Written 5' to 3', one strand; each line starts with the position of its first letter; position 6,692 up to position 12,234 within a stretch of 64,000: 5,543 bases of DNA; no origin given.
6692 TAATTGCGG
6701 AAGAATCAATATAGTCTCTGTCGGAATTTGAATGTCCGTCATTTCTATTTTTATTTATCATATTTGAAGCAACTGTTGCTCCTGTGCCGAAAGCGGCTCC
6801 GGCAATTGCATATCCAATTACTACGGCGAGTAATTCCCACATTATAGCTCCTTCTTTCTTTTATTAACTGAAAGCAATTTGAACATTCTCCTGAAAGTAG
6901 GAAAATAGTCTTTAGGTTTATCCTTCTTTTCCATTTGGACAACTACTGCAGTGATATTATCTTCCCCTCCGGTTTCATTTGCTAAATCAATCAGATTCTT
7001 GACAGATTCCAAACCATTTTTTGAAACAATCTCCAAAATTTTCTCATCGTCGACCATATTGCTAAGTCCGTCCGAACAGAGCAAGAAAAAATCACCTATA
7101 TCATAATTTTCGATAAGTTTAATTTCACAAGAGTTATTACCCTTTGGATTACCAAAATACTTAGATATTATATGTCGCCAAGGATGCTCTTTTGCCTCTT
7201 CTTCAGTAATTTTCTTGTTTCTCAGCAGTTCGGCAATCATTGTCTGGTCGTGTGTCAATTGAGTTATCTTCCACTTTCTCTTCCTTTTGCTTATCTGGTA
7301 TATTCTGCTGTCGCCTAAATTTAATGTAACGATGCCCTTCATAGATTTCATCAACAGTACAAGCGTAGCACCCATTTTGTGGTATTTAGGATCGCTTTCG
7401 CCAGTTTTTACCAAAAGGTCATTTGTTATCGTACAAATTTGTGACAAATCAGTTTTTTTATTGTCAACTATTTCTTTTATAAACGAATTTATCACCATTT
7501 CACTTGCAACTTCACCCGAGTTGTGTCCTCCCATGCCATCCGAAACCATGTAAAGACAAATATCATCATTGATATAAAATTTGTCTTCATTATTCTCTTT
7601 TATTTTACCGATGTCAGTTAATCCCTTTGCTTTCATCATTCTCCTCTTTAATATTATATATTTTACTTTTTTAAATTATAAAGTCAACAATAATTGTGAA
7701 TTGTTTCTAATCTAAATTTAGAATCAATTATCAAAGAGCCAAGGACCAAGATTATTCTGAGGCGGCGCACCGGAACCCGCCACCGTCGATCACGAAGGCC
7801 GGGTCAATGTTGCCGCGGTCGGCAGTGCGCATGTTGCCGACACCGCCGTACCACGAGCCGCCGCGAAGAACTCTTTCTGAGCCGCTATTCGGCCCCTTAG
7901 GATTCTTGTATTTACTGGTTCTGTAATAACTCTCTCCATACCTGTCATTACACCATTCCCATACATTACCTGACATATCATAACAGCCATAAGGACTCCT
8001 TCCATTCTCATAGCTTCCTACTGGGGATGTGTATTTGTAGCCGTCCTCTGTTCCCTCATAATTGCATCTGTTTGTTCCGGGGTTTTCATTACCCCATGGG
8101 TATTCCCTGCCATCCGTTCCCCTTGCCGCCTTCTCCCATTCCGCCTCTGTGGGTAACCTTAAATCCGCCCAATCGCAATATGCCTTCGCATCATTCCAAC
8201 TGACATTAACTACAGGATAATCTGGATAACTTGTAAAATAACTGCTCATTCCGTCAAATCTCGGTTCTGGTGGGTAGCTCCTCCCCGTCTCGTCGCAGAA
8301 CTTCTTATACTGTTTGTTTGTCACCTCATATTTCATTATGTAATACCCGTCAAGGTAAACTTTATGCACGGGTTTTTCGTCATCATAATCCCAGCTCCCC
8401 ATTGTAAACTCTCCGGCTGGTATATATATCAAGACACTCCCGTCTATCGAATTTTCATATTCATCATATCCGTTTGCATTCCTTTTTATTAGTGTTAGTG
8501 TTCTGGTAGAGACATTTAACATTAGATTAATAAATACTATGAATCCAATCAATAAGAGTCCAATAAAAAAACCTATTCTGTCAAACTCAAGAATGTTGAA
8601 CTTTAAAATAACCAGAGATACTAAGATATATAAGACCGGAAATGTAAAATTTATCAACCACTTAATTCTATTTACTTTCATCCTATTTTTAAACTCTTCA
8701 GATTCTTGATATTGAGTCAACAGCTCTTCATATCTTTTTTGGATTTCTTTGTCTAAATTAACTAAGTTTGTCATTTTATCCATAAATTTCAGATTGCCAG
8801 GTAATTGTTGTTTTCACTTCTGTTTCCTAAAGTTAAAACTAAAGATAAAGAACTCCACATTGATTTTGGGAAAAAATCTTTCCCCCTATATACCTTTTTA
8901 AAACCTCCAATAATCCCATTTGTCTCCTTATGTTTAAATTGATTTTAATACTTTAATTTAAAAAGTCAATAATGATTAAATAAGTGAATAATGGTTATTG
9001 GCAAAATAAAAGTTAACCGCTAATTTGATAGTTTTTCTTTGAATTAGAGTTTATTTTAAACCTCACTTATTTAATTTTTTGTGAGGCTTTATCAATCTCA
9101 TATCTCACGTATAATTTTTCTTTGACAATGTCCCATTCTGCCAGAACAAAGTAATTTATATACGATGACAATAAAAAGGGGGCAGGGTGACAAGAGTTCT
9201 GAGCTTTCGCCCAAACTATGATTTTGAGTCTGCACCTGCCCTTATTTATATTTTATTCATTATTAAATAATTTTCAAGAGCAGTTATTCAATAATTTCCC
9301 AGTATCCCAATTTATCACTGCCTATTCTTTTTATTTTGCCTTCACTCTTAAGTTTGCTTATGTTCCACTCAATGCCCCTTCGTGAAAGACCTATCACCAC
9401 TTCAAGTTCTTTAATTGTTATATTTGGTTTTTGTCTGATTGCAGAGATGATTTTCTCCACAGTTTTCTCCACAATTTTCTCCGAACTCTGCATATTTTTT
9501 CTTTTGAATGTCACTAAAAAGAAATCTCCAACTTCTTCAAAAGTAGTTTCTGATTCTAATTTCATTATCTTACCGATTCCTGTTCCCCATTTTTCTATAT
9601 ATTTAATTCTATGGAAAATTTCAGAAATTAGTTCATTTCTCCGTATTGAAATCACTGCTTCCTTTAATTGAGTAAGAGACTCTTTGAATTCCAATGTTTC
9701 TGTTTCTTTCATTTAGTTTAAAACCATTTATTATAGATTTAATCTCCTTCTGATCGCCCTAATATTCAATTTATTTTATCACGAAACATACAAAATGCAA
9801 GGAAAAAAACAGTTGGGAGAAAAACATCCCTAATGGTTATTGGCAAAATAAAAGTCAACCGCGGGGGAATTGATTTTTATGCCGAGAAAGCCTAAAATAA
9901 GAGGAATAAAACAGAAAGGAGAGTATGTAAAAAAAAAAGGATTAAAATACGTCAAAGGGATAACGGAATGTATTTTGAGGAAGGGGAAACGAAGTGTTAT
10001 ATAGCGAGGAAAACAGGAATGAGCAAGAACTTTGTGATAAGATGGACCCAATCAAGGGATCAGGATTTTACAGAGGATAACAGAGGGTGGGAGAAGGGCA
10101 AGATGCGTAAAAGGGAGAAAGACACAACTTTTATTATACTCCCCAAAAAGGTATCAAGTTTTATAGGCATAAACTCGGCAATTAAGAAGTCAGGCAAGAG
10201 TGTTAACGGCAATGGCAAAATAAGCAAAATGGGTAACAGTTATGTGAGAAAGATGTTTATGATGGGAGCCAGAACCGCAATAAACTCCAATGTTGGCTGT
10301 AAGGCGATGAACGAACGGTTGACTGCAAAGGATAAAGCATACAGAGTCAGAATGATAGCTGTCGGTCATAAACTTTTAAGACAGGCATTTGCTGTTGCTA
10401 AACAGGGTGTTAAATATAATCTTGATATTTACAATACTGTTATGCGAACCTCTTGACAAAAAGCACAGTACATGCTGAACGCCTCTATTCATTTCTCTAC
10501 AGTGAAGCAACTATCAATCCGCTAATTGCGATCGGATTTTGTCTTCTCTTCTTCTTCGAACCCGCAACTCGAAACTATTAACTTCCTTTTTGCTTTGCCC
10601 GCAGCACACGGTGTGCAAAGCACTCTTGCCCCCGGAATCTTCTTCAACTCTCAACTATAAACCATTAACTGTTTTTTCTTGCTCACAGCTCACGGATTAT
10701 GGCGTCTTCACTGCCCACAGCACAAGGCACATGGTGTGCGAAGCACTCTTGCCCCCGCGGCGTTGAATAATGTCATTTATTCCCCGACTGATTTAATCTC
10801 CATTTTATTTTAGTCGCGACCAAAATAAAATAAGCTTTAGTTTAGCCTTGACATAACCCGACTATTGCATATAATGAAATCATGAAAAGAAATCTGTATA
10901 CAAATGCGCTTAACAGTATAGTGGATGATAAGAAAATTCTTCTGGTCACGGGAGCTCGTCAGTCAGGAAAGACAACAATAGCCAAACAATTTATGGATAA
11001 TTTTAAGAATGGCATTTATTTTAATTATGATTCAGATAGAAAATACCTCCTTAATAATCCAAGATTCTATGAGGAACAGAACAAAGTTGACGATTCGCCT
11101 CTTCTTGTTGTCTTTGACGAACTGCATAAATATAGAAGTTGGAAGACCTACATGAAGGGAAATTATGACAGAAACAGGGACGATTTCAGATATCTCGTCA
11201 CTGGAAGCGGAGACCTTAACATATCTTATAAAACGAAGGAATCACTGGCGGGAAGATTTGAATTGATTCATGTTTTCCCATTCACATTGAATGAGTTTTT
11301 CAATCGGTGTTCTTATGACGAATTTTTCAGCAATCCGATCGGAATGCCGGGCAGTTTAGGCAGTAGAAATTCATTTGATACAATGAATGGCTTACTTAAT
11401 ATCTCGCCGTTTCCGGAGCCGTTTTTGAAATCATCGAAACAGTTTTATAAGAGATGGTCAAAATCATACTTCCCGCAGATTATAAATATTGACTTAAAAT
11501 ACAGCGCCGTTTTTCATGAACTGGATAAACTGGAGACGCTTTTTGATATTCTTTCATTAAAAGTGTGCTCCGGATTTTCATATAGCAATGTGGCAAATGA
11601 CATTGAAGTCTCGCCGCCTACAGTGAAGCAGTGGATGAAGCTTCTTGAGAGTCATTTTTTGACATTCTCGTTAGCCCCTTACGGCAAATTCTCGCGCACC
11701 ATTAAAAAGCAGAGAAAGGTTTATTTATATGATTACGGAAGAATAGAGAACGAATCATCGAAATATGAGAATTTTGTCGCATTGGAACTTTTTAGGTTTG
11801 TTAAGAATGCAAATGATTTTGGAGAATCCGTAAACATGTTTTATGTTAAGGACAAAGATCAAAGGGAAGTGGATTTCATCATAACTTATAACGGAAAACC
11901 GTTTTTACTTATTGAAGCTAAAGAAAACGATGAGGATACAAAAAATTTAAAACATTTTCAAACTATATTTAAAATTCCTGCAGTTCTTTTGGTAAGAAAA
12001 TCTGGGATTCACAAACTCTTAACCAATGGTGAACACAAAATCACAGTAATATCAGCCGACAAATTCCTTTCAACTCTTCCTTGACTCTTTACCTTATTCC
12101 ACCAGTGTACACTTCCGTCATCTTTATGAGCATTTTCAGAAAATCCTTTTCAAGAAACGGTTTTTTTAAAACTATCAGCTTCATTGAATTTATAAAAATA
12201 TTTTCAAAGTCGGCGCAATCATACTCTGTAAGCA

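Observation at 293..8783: Five-gene phospho-signalling operon: two membrane Ser/Thr kinases plus a PP2C phosphatase, bracketed by two paralogous membrane proteins with extracytoplasmic FGE-sulfatase-like domains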

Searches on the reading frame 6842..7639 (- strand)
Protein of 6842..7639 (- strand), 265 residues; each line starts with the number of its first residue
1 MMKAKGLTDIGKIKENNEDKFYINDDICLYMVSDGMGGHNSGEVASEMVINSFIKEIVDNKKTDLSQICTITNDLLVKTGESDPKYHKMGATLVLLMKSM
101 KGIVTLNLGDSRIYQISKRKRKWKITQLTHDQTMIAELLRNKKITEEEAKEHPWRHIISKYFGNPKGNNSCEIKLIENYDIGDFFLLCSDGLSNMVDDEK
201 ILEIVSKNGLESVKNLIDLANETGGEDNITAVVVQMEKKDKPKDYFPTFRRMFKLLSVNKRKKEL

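Call 3: search_protein_families(library=pfam, proteins=[window:6842-7639:-], max_evalue=0.01)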
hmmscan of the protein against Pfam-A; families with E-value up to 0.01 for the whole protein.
window:6842-7639:- (265 aa): 3 families
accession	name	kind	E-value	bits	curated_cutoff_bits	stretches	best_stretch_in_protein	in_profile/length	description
PF13672.11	PP2C_2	-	3.4e-14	53.3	24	1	15-200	10-182/209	Protein phosphatase 2C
PF00481.26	PP2C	-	4.9e-09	36.7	20.3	1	22-133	29-141/255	Protein phosphatase 2C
PF21040.3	CEP104-like_TOG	-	0.00077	20.2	24.3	1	49-159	83-191/208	Centrosomal protein CEP104-like, TOG domain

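Call 4: search_protein_families(library=ncbifam, proteins=[window:6842-7639:-], max_evalue=0.01)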
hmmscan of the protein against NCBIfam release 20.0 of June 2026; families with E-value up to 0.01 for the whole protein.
window:6842-7639:- (265 aa): 2 families
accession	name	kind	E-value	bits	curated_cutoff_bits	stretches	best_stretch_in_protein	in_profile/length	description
NF033484.1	Stp1_PP2C_phos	equivalog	1.2e-59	201.7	230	1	8-235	2-232/232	Stp1/IreP family PP2C-type Ser/Thr phosphatase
NF011149.0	PRK14559.1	equivalog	1.7e-27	96.4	374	1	3-238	373-633/642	serine/threonine phosphatase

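Call 64: search_protein_families(library=padloc, proteins=[window:6842-7639:-], max_evalue=0.001)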
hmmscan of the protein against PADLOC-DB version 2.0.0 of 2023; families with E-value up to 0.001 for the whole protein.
window:6842-7639:- (265 aa): 1 family
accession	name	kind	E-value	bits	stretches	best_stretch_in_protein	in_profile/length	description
PDLC04518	PDC-M21C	-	3.1e-07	27.9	1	3-192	4-186/243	-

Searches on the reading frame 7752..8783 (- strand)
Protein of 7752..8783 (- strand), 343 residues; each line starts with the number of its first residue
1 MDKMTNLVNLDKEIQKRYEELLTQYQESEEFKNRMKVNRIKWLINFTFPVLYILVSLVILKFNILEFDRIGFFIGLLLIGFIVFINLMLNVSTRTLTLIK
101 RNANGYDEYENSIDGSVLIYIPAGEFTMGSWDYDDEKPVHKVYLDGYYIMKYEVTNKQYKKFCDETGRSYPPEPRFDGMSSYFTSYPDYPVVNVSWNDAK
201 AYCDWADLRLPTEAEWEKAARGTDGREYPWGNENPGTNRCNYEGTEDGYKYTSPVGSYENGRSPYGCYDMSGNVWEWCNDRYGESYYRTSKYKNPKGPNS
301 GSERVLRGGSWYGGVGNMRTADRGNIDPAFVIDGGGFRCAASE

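Call 3: search_protein_families(library=pfam, proteins=[window:7752-8783:-], max_evalue=0.01)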
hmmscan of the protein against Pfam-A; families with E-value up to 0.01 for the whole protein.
window:7752-8783:- (343 aa): 1 family
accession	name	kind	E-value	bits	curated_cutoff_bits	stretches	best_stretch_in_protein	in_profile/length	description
PF03781.23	FGE-sulfatase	-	2.5e-63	214.6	23.3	1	118-340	5-254/255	Sulfatase-modifying factor enzyme 1-like domain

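Call 4: search_protein_families(library=ncbifam, proteins=[window:7752-8783:-], max_evalue=0.01)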
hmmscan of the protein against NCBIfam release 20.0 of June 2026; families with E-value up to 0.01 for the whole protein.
window:7752-8783:- (343 aa): 8 families
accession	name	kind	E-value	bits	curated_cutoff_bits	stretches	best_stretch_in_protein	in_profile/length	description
TIGR03525.2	GldK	equivalog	7.2e-31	107.9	350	3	207-312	255-376/408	T9SS ring complex lipoprotein PorK/GldK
TIGR03440.2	egtB_TIGR03440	equivalog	2.2e-30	106.1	360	2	187-340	272-413/413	ergothioneine biosynthesis protein EgtB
NF041186.1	SenA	equivalog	2.5e-29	102.8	420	2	187-314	269-355/382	selenoneine synthase SenA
NF051459.1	pyoverdine_PvdO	equivalog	1.4e-23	83.4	500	1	114-339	32-276/280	dihydropyoverdine dehydrogenase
TIGR04344.1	ovoA_Nterm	equivalog_domain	1.8e-11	43.6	400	1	188-330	295-435/444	5-histidylcysteine sulfoxide synthase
TIGR03524.1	GldJ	equivalog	1.9e-11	43.4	458.2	1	245-282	330-365/559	gliding motility lipoprotein GldJ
TIGR02171.1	Fb_sc_TIGR02171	subfamily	3.9e-11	41.7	544.35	1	207-329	158-266/912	TIGR02171 family lipoprotein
TIGR03530.1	GldJ_short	equivalog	1.8e-05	23.9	382.9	0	129-205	97-176/396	gliding motility lipoprotein GldJ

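Call 17: find_homologous_proteins(query=window:7752-8783:-, max_evalue=1e-20)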
Query window:7752-8783:- (343 aa): 7867 proteins with E <= 1e-20 among 8000 candidates; the best 120 are listed.
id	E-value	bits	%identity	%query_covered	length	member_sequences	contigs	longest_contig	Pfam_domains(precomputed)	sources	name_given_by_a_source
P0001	3.8e-216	735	100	90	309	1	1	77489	PF03781.23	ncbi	ncbi:MAG: formylglycine-generating enzyme family protein [bacterium]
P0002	6.7e-142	491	46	82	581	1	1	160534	PF03781.23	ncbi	-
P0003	3.5e-135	469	52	66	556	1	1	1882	PF03781.23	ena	-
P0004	1.7e-131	457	65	98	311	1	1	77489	PF03781.23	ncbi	ncbi:MAG: formylglycine-generating enzyme family protein [bacterium]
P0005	1.3e-125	437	53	65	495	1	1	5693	PF03781.23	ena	-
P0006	2.4e-121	423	50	66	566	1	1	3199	PF03781.23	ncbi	-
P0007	1.8e-119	417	58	59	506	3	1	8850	PF03781.23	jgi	-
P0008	4.9e-118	412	53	66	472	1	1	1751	PF03781.23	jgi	jgi:formylglycine-generating enzyme required for sulfatase activity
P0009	8.6e-118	412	55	59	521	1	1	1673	PF03781.23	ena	-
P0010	1.3e-116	408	73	73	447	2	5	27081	PF03781.23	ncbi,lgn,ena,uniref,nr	ncbi:TPA: hypothetical protein DCW38_08610 [candidate division WOR-3 bacterium]|uniref:Sulfatase-mod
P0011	2.0e-116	407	54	68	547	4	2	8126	PF03781.23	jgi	jgi:formylglycine-generating enzyme required for sulfatase activity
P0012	2.7e-116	407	49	66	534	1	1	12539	PF03781.23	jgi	-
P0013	7.8e-116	405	50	66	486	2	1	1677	PF03781.23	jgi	jgi:formylglycine-generating enzyme required for sulfatase activity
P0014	4.7e-115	403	48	76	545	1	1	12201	PF03781.23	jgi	jgi:formylglycine-generating enzyme required for sulfatase activity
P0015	1.2e-114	401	66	81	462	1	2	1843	PF03781.23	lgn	-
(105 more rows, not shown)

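Call 18: find_encoding_contigs(protein=P0004, flank=10000, max_places=5)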
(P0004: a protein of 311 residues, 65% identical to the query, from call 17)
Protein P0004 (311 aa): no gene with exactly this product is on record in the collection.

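Call 41: find_encoding_contigs(protein=P0010, flank=10000, max_places=5)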
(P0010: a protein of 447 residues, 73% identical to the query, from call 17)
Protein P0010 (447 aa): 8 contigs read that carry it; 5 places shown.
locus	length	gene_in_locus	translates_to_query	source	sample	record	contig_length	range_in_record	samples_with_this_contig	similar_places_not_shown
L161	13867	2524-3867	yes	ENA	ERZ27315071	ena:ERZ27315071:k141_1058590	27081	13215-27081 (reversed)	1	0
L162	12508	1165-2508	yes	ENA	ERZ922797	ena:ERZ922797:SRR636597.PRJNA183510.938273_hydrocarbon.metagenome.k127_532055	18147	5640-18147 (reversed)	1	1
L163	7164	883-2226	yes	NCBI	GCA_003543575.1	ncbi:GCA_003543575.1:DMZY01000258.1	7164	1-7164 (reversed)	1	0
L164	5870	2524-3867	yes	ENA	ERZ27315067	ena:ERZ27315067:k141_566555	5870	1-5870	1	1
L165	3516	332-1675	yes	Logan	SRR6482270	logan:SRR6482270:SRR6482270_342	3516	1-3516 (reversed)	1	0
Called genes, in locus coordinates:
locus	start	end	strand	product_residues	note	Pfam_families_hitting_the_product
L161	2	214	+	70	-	?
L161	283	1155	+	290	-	PF01555:N6_N4_Mtase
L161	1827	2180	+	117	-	PF14511:RE_EcoO109I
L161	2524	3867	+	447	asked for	PF03781:FGE-sulfatase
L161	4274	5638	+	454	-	PF04326:SLFN_AlbA_2, PF13749:HATPase_c_4, PF13412:HTH_24 (weak)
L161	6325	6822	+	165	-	-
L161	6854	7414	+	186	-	PF00085:Thioredoxin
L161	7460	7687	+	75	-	-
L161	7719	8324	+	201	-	-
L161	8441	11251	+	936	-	PF13620:CarboxypepD_reg, PF13715:CarbopepD_reg_2 (faint), PF17210:SdrD_B (faint), PF17802:SpaA (faint), PF22904:NOMO1-like_2nd (faint), PF13620:CarboxypepD_reg (weak), PF18962:Por_Secre_tail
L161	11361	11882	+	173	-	-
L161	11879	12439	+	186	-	-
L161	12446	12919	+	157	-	PF04542:Sigma70_r2, PF08281:Sigma70_r4_2, PF04545:Sigma70_r4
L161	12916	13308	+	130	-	-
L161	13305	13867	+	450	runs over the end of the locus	-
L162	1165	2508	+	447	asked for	PF03781:FGE-sulfatase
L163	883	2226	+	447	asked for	PF03781:FGE-sulfatase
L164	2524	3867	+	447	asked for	PF03781:FGE-sulfatase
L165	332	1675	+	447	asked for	PF03781:FGE-sulfatase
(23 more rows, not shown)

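Call 44: list_cluster_members(proteins=[P0010, P0004, P0001])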
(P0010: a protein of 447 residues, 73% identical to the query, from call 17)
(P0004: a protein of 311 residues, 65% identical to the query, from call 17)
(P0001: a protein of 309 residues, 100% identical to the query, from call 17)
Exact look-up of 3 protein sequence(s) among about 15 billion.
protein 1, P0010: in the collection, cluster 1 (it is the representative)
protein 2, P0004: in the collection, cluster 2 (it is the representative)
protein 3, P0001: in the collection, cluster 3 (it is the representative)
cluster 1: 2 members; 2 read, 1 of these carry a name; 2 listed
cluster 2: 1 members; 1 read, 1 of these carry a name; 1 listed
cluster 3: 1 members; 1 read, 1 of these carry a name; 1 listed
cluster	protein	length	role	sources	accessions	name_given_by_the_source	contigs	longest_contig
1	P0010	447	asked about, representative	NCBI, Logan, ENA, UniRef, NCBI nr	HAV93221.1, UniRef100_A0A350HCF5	TPA: hypothetical protein DCW38_08610 [candidate division WOR-3 bacterium] | Sulfatase-modifying factor enzyme-like domain-containing protein n=1 Tax=candidate ... | hypothetical protein [candidate division WOR-3 bacterium]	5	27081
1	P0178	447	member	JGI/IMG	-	-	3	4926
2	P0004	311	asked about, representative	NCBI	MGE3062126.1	MAG: formylglycine-generating enzyme family protein [bacterium]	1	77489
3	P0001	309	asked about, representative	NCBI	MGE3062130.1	MAG: formylglycine-generating enzyme family protein [bacterium]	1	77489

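Call 64: search_protein_families(library=padloc, proteins=[window:7752-8783:-], max_evalue=0.001)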
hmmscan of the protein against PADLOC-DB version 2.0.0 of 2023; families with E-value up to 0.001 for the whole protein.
window:7752-8783:- (343 aa): 0 families

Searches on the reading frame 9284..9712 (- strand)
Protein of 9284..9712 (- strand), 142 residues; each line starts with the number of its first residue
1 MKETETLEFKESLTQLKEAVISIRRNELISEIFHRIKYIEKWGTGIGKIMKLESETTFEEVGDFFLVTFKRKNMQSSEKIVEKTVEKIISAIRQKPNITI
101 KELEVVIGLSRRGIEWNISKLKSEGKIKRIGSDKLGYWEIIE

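Call 60: search_protein_families(library=pfam, proteins=[window:9284-9712:-], max_evalue=0.001)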
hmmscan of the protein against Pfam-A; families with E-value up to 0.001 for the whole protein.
window:9284-9712:- (142 aa): 2 families
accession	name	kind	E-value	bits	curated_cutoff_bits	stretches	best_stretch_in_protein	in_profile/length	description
PF13749.12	HATPase_c_4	-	8.5e-08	32.5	26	1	16-65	30-85/89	Putative ATP-dependent DNA helicase recG C-terminal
PF13412.12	HTH_24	-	9.1e-07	28.8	21.9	1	83-128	3-48/48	Winged helix-turn-helix DNA-binding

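Call 64: search_protein_families(library=padloc, proteins=[window:9284-9712:-], max_evalue=0.001)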
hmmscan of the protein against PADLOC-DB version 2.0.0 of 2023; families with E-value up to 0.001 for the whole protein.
window:9284-9712:- (142 aa): 2 families
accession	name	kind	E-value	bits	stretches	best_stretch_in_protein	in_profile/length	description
PDLC01438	Csa3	-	0.00065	17.8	1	8-139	87-200/305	"CAS-I,CAS-II,CAS-III,CAS-IV,CAS-V,CAS-VI; associated_signaling"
PDLC01850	CARF3--CARF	-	0.00078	17.4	0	9-133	71-195/209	-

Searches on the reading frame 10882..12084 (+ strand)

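Call 60: search_protein_families(library=pfam, proteins=[window:10882-12084:+], max_evalue=0.001)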
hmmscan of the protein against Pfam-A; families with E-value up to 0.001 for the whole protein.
window:10882-12084:+ (400 aa): 4 families
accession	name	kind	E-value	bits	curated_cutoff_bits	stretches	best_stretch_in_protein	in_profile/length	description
PF13173.12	AAA_14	-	3.7e-28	98.5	27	1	17-139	2-128/129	AAA domain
PF13635.12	DUF4143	-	4.2e-21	75.8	28.1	1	212-347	11-158/160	Domain of unknown function (DUF4143)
PF04313.20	HSDR_N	-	3.3e-05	24.3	25.1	1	275-351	94-149/198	Type I restriction enzyme R protein N terminus (HSDR_N)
PF13191.12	AAA_16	-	0.00026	22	32.6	0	7-49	13-57/167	AAA ATPase domain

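Call 64: search_protein_families(library=padloc, proteins=[window:10882-12084:+], max_evalue=0.001)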
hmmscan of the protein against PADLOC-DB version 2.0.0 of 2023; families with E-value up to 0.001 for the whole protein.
window:10882-12084:+ (400 aa): 7 families
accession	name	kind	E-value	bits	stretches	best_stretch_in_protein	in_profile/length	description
PDLC04790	PDC-S01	-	3.4e-48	162.4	1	7-360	17-383/422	-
PDLC04789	PDC-S01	-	3.7e-41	139.4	1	5-378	5-371/375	-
PDLC04787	PDC-S01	-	1.9e-37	127.1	1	2-362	12-375/412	-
PDLC04791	PDC-S01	-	1.7e-22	77.7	2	15-139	16-150/395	-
PDLC04786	PDC-S01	-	5.7e-18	62.9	2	15-148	18-162/439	-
PDLC04792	PDC-S01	-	2.8e-15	53.9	1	15-145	15-157/452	-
PDLC04788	PDC-S01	-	1.4e-10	38.7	1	15-148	17-159/448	-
